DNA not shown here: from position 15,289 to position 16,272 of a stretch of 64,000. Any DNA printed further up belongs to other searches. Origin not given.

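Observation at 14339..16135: Orphan two-gene nuclease-like cassette: candidate undescribed defence or restriction-type module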

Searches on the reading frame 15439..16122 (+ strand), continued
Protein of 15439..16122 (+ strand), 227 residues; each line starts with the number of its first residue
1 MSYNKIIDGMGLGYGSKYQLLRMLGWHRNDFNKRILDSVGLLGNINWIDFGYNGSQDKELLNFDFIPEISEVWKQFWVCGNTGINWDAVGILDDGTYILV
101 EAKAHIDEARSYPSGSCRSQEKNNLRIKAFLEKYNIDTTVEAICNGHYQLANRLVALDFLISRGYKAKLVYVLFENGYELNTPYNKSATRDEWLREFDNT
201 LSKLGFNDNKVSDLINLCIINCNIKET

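Call 46: search_protein_families(library=padloc, alignment_id=A5, max_evalue=0.001)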
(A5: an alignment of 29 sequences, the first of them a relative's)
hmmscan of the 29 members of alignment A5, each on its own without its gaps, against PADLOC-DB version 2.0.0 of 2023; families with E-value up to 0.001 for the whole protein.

A. member 1, L010:7121-8011:+ (296 aa): 3 families
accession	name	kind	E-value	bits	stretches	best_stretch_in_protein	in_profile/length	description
PDLC01652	WYL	-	4.5e-14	51.1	1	120-259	15-132/162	"CAS-I,CAS-II,CAS-III,CAS-IV,CAS-V,CAS-VI; associated_signaling"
PDLC01457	WYL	-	1.6e-13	48.8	1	22-188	17-195/229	"CAS-I,CAS-II,CAS-III,CAS-IV,CAS-V,CAS-VI; associated_signaling"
PDLC04133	mad1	-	0.00076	17.7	0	22-62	4-39/60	mads_1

B. families by the number of members that match (of 29 scanned): 114 families (the first 25 are shown)
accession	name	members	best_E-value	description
PDLC03113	Specificity_I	1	3.3e-119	Type I specificity subunit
PDLC03098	Specificity_I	1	1.3e-76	Type I specificity subunit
PDLC02203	MzaA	1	6.5e-76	-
PDLC03087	Specificity_I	1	3.8e-53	Type I specificity subunit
PDLC03101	Specificity_I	1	9.1e-50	Type I specificity subunit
PDLC03178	Specificity_I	1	1.1e-46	Type I specificity subunit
PDLC03090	Specificity_I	1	3.6e-44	Type I specificity subunit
PDLC03156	Specificity_I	1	4e-44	Type I specificity subunit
PDLC03158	Specificity_I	1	7.4e-44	Type I specificity subunit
PDLC03100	Specificity_I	1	1.8e-40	Type I specificity subunit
PDLC03134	Specificity_I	1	5.5e-39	Type I specificity subunit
PDLC04137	mad5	1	1.8e-38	mads_5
PDLC03185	Specificity_I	1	1.5e-37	Type I specificity subunit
PDLC03057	Specificity_I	1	3.8e-37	Type I specificity subunit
PDLC03108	Specificity_I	1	2e-36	Type I specificity subunit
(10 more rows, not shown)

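Call 53: fold_search(model_id=the predicted structure, library=viral)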
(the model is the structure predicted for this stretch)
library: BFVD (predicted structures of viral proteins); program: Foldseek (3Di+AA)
matches with E <= 10: 691; with E <= 0.001: 0
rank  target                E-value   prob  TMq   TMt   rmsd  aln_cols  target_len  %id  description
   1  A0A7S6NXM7            3.2e-03  0.63  0.23  0.26  14.3       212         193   11  Uncharacterized protein [Bathycoccus sp. RCC716 virus 1]
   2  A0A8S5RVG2            6.0e-03  0.44  0.21  0.23  14.7       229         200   11  PD-(D/E)XK nuclease superfamily protein [Siphoviridae sp. ctHip2]
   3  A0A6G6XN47            8.2e-03  0.82  0.27  0.28   8.8       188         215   15  (no name in the UniProt tables at hand)
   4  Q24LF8                2.5e-02  0.44  0.25  0.36   8.7       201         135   11  Uncharacterized protein [Clostridium phage phiCD119 (strain Clostridium difficile/United States/Govind/2006)]
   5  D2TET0                3.5e-02  0.33  0.24  0.08  10.2       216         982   12  (no name in the UniProt tables at hand)
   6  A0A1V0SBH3            3.5e-02  0.14  0.18  0.13  15.8       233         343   12  DUF2726 domain-containing protein [Catovirus CTV1]
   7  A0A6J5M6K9            3.9e-02  0.13  0.16  0.14  19.3       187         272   14  COG5377 Phage-related protein, predicted endonuclease (Fragment) [uncultured Caudovirales phage]
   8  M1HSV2                4.2e-02  0.18  0.22  0.17  10.2       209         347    9  (no name in the UniProt tables at hand)
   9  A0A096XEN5            5.1e-02  0.35  0.17  0.25   8.6       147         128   10  Uncharacterized protein [Escherichia phage phi191]
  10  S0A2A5                5.4e-02  0.21  0.17  0.09  12.9       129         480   16  PD-(D/E)XK nuclease superfamily protein [Cellulophaga phage phi14:2]
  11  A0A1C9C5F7            6.1e-02  0.16  0.23  0.16  10.9       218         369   13  C2H2-type domain-containing protein [Heterosigma akashiwo virus 01]
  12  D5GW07                6.1e-02  0.09  0.15  0.11  14.8       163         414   11  ISCaje1 transposase [Campylobacter phage CPt10]
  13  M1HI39                6.9e-02  0.15  0.16  0.26  12.1       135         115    5  (no name in the UniProt tables at hand)
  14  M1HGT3                6.9e-02  0.15  0.20  0.13  10.9       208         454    6  (no name in the UniProt tables at hand)
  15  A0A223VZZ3            7.4e-02  0.28  0.19  0.27   8.3       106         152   14  Head completion nuclease [Agrobacterium phage Atu_ph04]
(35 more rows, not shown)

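Call 61: search_protein_families(library=pfam, proteins=[L021:5962-8019:+, L050:6739-7998:+, L053:1407-3560:+, L034:5827-7794:+, L046:6729-7976:+, L061:3437-4528:+, L035:7025-7849:+, L032:7021-7758:+, L043:7448-7783:+, L018:7213-7929:+], max_evalue=0.0001)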
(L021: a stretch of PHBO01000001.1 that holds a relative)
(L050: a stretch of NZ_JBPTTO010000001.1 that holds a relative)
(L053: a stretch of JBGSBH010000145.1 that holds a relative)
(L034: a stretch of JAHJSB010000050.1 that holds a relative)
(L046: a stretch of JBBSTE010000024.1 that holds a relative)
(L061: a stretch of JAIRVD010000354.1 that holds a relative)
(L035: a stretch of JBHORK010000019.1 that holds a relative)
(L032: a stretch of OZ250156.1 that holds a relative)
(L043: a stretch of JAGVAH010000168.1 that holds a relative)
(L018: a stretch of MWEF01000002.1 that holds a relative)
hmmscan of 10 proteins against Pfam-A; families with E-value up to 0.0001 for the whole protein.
L021:5962-8019:+ (685 aa): 3 families
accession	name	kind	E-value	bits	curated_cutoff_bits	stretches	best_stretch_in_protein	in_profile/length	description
PF02811.25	PHP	-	1.8e-48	165.4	26.4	1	5-168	1-164/164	PHP domain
PF17657.6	DNA_pol3_finger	-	6.7e-32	110.5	22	1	463-619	5-165/166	Bacterial DNA polymerase III alpha subunit finger domain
PF07733.18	DNA_pol3_alpha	-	2.1e-09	37.8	23.9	1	315-448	115-252/260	Bacterial DNA polymerase III alpha NTPase domain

L050:6739-7998:+ (419 aa): 1 family
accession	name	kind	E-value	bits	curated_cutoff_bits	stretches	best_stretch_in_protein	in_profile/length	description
PF01420.25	Methylase_S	-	1.6e-35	123.2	22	2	16-194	1-161/168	Type I restriction modification DNA specificity domain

L053:1407-3560:+ (717 aa): 8 families
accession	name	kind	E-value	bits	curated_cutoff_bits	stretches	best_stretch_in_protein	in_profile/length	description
PF02786.22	CPSase_L_D2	-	3.7e-77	259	19.8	1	115-326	1-209/211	Carbamoyl-phosphate synthase L chain, ATP binding domain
PF00289.28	Biotin_carb_N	-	6.8e-43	146.1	25.5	1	1-110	1-110/110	Biotin carboxylase, N-terminal domain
PF02785.25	Biotin_carb_C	-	1.2e-30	106.3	32.4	1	392-497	6-107/108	Biotin carboxylase C-terminal domain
PF18140.6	PCC_BT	-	2.6e-23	83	23.5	1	517-642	1-126/126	Propionyl-coenzyme A carboxylase BT domain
PF00364.28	Biotin_lipoyl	-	9.6e-14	51.4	22.1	1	653-716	5-73/73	Biotin-requiring enzyme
PF07478.18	Dala_Dala_lig_C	-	1e-05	25.6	24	1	124-228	3-105/204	D-ala D-ala ligase C-terminus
PF13533.13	Biotin_lipoyl_2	-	1.5e-05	25.2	29.8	1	655-679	7-31/32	Biotin-lipoyl like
PF02222.28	ATP-grasp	-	2.8e-05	24.3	27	1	132-278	11-149/179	ATP-grasp domain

L034:5827-7794:+ (655 aa): 6 families
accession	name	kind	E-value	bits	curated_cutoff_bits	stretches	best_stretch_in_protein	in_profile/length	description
PF04546.19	Sigma70_ner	-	1.3e-40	140.1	29.7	1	160-389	2-209/210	Sigma-70, non-essential region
PF04539.22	Sigma70_r3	-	1.9e-28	98.8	25.3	1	500-575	1-76/78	Sigma-70 region 3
PF04542.20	Sigma70_r2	-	1.2e-23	83.1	24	1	421-491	1-71/71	Sigma-70 region 2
PF04545.22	Sigma70_r4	-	1.2e-20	73.2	24.1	1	589-642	1-50/50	Sigma-70, region 4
PF03979.19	Sigma70_r1_1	-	6.8e-19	68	22.5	1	33-97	5-72/81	Sigma-70 factor, region 1.1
PF00140.25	Sigma70_r1_2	-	2.5e-13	50.2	22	1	118-151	1-34/34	Sigma-70 factor, region 1.2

L046:6729-7976:+ (415 aa): 2 families
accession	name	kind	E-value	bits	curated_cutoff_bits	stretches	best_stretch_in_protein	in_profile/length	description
PF02687.27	FtsX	-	7.4e-15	55.5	25.5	1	275-408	2-120/120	FtsX-like permease C-terminal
PF12704.14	MacB_PCD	-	1e-12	49.2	27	1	30-238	4-200/207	MacB-like periplasmic core domain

L061:3437-4528:+ (363 aa): 3 families
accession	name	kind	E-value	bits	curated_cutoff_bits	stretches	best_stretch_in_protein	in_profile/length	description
PF22725.1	GFO_IDH_MocA_C3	-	1.3e-19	70.8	27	1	155-280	5-124/124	GFO/IDH/MocA C-terminal domain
PF02894.22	GFO_IDH_MocA_C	-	1.4e-09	38.5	22.9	1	156-295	2-147/218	Oxidoreductase family, C-terminal alpha/beta domain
PF01408.29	GFO_IDH_MocA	-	8.7e-06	26.9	24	1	46-142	25-120/120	Oxidoreductase family, NAD-binding Rossmann fold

L035:7025-7849:+ (274 aa): 1 family
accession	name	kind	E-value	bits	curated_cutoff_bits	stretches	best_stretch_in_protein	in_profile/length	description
PF01975.23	SurE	-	8.5e-47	159.8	22.1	1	5-200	1-187/189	Survival protein SurE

L032:7021-7758:+ (245 aa): 0 families

L043:7448-7783:+ (111 aa): 1 family
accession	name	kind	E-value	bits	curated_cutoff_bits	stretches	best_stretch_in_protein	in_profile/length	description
PF01934.22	HepT-like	-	2.1e-22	79.5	23.5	1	12-108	1-120/120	Ribonuclease HepT-like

L018:7213-7929:+ (238 aa): 0 families

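Call 62: find_encoding_contigs(protein=P0003, flank=6000, max_places=2)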
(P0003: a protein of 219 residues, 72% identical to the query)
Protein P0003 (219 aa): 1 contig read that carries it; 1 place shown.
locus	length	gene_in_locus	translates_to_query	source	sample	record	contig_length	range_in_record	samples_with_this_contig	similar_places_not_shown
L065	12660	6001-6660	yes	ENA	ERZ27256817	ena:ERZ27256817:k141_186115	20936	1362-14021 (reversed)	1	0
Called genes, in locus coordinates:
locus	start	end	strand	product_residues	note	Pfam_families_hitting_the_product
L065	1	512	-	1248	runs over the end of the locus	PF13306:LRR_5, PF23952:LRR_EndoS (faint), PF13855:LRR_8 (faint), PF13306:LRR_5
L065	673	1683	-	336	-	PF01381:HTH_3, PF12844:HTH_19, PF13443:HTH_26 (weak), PF13560:HTH_31 (weak), PF14559:TPR_19 (faint), PF07719:TPR_2 (faint)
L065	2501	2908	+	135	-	-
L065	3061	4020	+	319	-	-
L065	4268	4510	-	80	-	PF01381:HTH_3 (weak)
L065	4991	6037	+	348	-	-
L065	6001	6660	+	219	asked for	-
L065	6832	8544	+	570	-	PF02837:Glyco_hydro_2_N (weak), PF02836:Glyco_hydro_2_C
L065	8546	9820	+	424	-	PF01232:Mannitol_dh, PF08125:Mannitol_dh_C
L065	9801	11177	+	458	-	PF08666:SAF (faint), PF04295:GD_AH_second, PF20629:GD_AH_C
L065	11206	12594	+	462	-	PF02614:UxaC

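Call 63: find_encoding_contigs(protein=P0006, flank=6000, max_places=2)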
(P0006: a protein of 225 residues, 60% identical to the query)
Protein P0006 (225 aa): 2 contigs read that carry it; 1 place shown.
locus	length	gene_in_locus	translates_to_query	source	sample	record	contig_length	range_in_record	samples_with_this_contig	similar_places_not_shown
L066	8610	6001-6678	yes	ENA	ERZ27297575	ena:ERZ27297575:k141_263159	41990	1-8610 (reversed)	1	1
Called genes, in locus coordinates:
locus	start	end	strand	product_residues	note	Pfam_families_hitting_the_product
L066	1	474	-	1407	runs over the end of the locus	PF07581:Glug (faint), PF09479:Flg_new (weak)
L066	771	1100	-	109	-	-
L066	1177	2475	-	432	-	PF00817:IMS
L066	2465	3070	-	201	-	PF00717:Peptidase_S24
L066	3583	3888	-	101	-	PF06949:DUF1292 (weak)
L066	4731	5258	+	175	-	-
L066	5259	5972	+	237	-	PF02661:Fic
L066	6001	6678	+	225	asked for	-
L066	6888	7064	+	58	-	-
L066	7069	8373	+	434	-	-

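Call 64: find_encoding_contigs(protein=P0045, flank=6000, max_places=2)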
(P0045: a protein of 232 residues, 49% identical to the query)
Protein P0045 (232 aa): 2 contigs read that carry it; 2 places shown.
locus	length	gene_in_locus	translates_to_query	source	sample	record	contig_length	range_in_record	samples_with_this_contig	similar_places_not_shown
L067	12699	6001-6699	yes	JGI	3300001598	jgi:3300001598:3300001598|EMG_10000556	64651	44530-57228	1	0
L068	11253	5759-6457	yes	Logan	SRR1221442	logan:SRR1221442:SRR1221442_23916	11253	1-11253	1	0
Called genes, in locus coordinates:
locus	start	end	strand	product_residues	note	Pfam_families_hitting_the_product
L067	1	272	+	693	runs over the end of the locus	PF12146:Hydrolase_4 (weak)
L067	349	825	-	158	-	PF02542:YgbB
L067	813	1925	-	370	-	PF02749:QRPTase_N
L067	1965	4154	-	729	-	PF00005:ABC_tran, PF02463:SMC_N (weak)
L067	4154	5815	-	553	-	PF00005:ABC_tran, PF02463:SMC_N (faint)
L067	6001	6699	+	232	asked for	-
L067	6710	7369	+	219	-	PF13306:LRR_5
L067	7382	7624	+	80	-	-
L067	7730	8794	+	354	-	PF05128:DUF697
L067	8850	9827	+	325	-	PF01408:GFO_IDH_MocA, PF01488:Shikimate_DH (weak), PF03807:F420_oxidored (faint), PF22725:GFO_IDH_MocA_C3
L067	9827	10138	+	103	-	PF09860:DUF2087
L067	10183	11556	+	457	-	-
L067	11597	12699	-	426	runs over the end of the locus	PF00275:EPSP_synthase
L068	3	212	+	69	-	?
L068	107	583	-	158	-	PF02542:YgbB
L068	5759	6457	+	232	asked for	-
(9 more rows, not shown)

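Call 65: search_protein_families(library=pfam, proteins=[L050:4310-6745:+, L050:8786-10609:+, L050:10617-13121:+, L050:13114-16167:+, L056:4596-5696:+, L056:5765-6922:+, L056:8298-8747:+, L056:8749-9489:+, L050:2984-3916:+, L018:8770-9228:+], max_evalue=0.0001)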
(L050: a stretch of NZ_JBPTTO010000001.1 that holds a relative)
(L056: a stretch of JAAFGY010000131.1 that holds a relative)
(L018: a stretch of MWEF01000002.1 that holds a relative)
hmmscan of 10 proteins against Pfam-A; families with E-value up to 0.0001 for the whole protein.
L050:4310-6745:+ (811 aa): 3 families
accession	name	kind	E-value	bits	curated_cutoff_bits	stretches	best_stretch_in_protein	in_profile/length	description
PF02384.22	N6_Mtase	-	9.3e-105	350.8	20.4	1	135-447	3-310/311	N-6 DNA Methylase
PF12161.14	HsdM_N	-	1.9e-11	45.1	24.5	1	10-117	3-132/135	HsdM N-terminal domain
PF07669.17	Eco57I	-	9.9e-06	26.2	25.3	1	239-348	54-164/171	Eco57I restriction-modification methylase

L050:8786-10609:+ (607 aa): 1 family
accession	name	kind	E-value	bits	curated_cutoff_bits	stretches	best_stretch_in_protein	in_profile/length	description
PF03235.19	GmrSD_N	-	9.9e-35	120.9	33.2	1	26-219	2-199/199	GmrSD restriction endonuclease, N-terminal domain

L050:10617-13121:+ (834 aa): 1 family
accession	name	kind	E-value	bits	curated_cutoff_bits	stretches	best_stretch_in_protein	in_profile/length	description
PF03235.19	GmrSD_N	-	1.2e-21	78.2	33.2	1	18-249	3-198/199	GmrSD restriction endonuclease, N-terminal domain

L050:13114-16167:+ (1017 aa): 5 families
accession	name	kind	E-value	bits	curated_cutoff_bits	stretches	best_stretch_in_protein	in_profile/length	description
PF18766.7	SWI2_SNF2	-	7.4e-72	242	26.7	1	253-481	1-220/221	SWI2/SNF2 ATPase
PF04313.20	HSDR_N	-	5.1e-39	134.6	25.1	1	9-199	5-195/198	Type I restriction enzyme R protein N terminus (HSDR_N)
PF22679.2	T1R_D3-like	-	2.7e-38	132.3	27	1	522-675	2-158/158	Type I restriction enzyme subunit R domain 3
PF04851.21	ResIII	-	7.5e-20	71.9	22.5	1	250-414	4-162/164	Type III restriction enzyme, res subunit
PF00270.35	DEAD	-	4.3e-05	23.7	26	0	276-414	22-160/167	DEAD/DEAH box helicase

L056:4596-5696:+ (366 aa): 2 families
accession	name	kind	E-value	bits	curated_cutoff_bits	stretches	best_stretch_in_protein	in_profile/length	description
PF06250.17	YhcG_C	-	1.9e-60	203.7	32.5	1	197-352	2-157/157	YhcG PDDEXK nuclease domain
PF17761.7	DUF1016_N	-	4.8e-40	137.3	32.8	1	39-175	1-137/137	DUF1016 N-terminal domain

L056:5765-6922:+ (385 aa): 1 family
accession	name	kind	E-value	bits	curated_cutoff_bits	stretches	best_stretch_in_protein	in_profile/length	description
PF01420.25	Methylase_S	-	2.8e-39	135.4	22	2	192-364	2-163/168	Type I restriction modification DNA specificity domain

L056:8298-8747:+ (149 aa): 0 families

L056:8749-9489:+ (246 aa): 0 families

L050:2984-3916:+ (310 aa): 0 families

L018:8770-9228:+ (152 aa): 0 families
